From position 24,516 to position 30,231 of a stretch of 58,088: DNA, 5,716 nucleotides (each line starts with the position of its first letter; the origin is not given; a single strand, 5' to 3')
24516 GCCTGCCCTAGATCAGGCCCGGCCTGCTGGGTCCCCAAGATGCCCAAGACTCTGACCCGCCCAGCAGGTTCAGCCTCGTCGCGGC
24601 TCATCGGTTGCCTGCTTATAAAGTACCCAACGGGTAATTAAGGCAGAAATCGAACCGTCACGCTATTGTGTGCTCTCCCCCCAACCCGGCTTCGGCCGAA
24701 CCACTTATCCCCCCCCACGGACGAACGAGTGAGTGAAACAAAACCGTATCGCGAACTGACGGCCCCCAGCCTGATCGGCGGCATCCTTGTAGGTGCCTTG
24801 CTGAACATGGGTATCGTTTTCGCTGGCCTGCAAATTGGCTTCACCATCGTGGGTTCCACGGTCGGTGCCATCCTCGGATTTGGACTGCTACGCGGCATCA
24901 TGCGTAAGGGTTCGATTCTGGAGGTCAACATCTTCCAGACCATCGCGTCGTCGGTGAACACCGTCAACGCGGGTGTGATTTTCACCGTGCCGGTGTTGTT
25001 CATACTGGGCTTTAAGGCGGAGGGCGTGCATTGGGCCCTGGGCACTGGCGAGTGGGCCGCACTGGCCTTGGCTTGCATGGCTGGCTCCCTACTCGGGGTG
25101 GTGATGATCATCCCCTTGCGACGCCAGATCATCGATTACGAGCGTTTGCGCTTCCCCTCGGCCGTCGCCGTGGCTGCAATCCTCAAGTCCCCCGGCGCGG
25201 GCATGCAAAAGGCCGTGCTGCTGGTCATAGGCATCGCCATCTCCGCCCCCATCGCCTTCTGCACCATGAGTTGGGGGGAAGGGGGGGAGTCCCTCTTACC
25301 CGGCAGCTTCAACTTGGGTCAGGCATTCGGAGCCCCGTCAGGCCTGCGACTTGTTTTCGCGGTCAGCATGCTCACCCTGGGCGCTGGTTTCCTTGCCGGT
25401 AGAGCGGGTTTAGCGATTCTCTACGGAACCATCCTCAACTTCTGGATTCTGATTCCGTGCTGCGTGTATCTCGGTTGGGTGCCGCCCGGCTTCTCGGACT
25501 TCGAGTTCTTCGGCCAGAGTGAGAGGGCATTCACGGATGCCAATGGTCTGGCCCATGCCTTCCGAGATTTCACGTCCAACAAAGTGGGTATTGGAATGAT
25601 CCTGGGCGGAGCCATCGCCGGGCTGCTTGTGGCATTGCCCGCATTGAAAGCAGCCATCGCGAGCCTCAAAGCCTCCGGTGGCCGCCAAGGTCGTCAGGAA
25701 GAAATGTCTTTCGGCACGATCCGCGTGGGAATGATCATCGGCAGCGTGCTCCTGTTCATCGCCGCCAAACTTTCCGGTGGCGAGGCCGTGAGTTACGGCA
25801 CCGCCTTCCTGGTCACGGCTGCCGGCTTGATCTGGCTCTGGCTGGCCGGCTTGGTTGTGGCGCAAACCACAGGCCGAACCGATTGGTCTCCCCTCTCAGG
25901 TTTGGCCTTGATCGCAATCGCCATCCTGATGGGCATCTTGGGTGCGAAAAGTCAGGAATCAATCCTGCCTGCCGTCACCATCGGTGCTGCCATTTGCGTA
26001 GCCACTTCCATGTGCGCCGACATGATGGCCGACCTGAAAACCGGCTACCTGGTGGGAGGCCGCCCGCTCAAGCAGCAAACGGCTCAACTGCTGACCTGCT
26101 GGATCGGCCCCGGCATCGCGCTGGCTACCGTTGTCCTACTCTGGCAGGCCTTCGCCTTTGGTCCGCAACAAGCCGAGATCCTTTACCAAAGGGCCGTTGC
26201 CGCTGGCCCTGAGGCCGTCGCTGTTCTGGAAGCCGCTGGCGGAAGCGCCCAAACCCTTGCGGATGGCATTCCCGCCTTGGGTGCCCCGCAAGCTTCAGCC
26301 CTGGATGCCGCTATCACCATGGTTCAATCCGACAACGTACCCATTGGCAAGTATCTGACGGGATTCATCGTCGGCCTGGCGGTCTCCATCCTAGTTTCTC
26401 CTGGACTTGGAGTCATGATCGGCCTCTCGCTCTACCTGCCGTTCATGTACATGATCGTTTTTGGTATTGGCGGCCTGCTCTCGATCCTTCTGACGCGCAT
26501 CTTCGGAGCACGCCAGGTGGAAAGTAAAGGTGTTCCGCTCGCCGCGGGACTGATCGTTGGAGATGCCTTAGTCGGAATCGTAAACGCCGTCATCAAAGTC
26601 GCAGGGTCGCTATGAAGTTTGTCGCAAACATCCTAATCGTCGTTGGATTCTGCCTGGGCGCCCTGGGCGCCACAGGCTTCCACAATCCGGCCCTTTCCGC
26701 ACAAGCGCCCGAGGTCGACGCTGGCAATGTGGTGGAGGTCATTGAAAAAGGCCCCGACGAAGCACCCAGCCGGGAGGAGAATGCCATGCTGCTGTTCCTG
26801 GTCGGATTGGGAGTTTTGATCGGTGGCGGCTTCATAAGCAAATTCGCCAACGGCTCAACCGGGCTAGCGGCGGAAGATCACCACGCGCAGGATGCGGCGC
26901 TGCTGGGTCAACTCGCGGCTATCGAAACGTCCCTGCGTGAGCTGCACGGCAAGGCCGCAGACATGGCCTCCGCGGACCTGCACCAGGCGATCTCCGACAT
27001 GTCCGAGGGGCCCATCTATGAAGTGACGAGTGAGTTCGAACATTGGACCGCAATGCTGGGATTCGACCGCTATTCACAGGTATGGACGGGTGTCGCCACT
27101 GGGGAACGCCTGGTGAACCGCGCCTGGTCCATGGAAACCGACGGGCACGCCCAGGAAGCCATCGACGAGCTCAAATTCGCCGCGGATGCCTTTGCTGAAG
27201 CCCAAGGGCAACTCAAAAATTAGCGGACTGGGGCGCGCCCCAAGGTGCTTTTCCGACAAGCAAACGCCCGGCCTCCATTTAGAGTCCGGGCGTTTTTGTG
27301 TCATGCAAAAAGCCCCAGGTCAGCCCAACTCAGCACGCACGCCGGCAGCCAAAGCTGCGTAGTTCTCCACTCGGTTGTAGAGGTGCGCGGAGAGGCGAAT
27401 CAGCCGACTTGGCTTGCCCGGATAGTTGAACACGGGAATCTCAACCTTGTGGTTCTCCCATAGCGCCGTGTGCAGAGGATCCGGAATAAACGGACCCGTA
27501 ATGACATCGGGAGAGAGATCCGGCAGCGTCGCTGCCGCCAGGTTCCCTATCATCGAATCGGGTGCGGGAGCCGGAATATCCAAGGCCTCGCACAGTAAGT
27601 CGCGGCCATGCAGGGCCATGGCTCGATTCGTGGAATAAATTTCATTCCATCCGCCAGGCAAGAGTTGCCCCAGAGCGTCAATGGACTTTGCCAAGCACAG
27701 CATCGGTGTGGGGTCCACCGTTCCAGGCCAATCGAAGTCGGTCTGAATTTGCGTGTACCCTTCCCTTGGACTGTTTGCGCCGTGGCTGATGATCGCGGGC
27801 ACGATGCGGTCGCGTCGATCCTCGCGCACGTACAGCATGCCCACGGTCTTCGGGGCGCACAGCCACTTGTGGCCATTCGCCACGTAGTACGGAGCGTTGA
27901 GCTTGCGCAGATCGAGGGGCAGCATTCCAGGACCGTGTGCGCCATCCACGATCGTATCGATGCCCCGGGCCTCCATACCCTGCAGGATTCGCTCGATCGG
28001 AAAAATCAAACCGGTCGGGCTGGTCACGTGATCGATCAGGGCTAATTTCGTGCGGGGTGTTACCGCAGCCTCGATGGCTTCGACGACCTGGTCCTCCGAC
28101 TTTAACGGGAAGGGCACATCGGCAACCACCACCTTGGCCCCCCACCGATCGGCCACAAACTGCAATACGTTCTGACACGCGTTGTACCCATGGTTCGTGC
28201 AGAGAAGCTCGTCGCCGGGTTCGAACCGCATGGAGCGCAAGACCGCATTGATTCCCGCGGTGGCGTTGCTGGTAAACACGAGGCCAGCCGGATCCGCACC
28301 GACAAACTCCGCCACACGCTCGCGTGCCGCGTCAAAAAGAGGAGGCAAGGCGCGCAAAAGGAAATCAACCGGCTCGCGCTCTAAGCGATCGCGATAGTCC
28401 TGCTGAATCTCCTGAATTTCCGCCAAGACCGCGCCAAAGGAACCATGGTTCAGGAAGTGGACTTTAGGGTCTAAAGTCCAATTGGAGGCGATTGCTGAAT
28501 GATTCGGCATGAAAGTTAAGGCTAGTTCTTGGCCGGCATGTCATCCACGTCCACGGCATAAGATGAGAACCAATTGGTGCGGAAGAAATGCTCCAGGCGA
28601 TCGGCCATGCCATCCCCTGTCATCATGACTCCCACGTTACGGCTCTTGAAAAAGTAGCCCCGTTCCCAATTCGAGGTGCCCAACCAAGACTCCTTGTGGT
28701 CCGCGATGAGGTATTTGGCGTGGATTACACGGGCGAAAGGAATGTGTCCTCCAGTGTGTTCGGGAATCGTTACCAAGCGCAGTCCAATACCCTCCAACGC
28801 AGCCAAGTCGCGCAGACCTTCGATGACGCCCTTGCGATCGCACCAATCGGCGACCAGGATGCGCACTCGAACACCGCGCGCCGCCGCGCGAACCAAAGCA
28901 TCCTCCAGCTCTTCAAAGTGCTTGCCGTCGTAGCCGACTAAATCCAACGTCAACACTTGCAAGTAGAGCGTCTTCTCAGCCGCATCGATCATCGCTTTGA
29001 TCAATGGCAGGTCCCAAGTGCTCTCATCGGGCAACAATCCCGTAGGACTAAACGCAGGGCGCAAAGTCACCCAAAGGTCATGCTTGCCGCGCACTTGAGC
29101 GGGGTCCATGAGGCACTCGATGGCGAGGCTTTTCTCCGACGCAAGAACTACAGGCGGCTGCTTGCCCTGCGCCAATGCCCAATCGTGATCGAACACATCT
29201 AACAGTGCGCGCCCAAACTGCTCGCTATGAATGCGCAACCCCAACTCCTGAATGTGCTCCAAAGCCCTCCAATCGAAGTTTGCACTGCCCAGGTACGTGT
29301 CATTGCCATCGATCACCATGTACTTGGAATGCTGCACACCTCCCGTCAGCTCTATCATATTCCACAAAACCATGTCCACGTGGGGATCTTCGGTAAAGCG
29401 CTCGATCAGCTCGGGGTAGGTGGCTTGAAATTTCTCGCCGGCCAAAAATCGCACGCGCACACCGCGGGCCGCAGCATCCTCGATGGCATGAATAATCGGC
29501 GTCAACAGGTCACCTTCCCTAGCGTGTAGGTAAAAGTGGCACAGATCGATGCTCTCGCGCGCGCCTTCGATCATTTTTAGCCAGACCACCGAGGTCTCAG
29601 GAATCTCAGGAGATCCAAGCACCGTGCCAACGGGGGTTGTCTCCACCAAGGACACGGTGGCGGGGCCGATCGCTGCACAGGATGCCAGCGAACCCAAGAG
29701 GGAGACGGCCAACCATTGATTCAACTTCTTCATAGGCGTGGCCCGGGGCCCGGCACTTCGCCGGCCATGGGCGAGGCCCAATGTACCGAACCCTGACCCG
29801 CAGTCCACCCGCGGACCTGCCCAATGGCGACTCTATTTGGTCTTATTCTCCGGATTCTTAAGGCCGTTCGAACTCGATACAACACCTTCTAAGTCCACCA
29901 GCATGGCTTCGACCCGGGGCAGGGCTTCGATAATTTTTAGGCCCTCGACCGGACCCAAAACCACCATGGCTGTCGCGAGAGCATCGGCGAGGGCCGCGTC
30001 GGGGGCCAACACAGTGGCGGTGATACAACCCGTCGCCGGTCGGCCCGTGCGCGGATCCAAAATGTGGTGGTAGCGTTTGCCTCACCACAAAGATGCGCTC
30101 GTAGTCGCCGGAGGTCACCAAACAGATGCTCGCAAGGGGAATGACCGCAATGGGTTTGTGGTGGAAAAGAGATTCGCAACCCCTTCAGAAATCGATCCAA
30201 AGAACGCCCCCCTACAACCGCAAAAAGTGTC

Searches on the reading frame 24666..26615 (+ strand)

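Call 12: search_protein_families(library=pfam, proteins=[window:24666-26615:+], max_evalue=0.00001)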
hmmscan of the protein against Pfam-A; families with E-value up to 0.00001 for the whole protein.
window:24666-26615:+ (649 aa): 1 family
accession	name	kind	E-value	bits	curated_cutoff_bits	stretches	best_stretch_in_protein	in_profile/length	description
PF03169.20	OPT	-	1.8e-44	152.9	25.8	1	30-643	1-622/623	OPT oligopeptide transporter protein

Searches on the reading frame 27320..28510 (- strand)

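Call 12: search_protein_families(library=pfam, proteins=[window:27320-28510:-], max_evalue=0.00001)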
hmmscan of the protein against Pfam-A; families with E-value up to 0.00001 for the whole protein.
window:27320-28510:- (396 aa): 4 families
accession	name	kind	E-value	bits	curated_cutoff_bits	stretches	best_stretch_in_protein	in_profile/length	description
PF00266.25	Aminotran_5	-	4.8e-32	111.8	21.5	1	28-242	15-227/371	Aminotransferase class-V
PF01053.26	Cys_Met_Meta_PP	-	7.1e-12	45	27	1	53-197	48-181/381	Cys/Met metabolism PLP-dependent enzyme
PF01041.23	DegT_DnrJ_EryC1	-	1.4e-10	41.4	19.8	1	64-195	31-151/360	DegT/DnrJ/EryC1/StrS aminotransferase family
PF00155.27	Aminotran_1_2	-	1.9e-08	34.4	19.7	1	59-197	44-193/361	Aminotransferase class I and II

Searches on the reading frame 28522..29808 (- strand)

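Call 12: search_protein_families(library=pfam, proteins=[window:28522-29808:-], max_evalue=0.00001)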
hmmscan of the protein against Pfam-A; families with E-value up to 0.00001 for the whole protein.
window:28522-29808:- (428 aa): 2 families
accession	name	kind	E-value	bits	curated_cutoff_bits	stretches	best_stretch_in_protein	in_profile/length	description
PF13091.12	PLDc_2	-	4.9e-35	120.7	27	2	78-210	3-132/132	PLD-like domain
PF00614.28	PLDc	-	6.1e-10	39.1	21.9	1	156-182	2-28/28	Phospholipase D Active site motif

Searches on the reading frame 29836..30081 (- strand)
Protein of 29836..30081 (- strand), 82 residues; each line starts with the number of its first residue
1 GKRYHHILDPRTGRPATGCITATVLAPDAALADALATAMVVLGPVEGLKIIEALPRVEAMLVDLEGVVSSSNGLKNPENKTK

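Call 78: search_protein_families(library=pfam, proteins=[window:29836-30081:-], max_evalue=0.001)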
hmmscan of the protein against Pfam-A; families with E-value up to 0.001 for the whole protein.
seq(82 aa): 1 family
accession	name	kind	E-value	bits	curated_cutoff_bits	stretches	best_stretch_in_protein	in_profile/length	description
PF02424.20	ApbE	-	2e-19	70.6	25.6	1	1-61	205-266/266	ApbE family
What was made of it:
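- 29836..30160 (-): ApbE (flavin transferase) relic: only residues 270-378 of 378, with a frameshift near 30080. The fragment matches Pfam ApbE at profile positions 205-266 of 266 (call 78).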
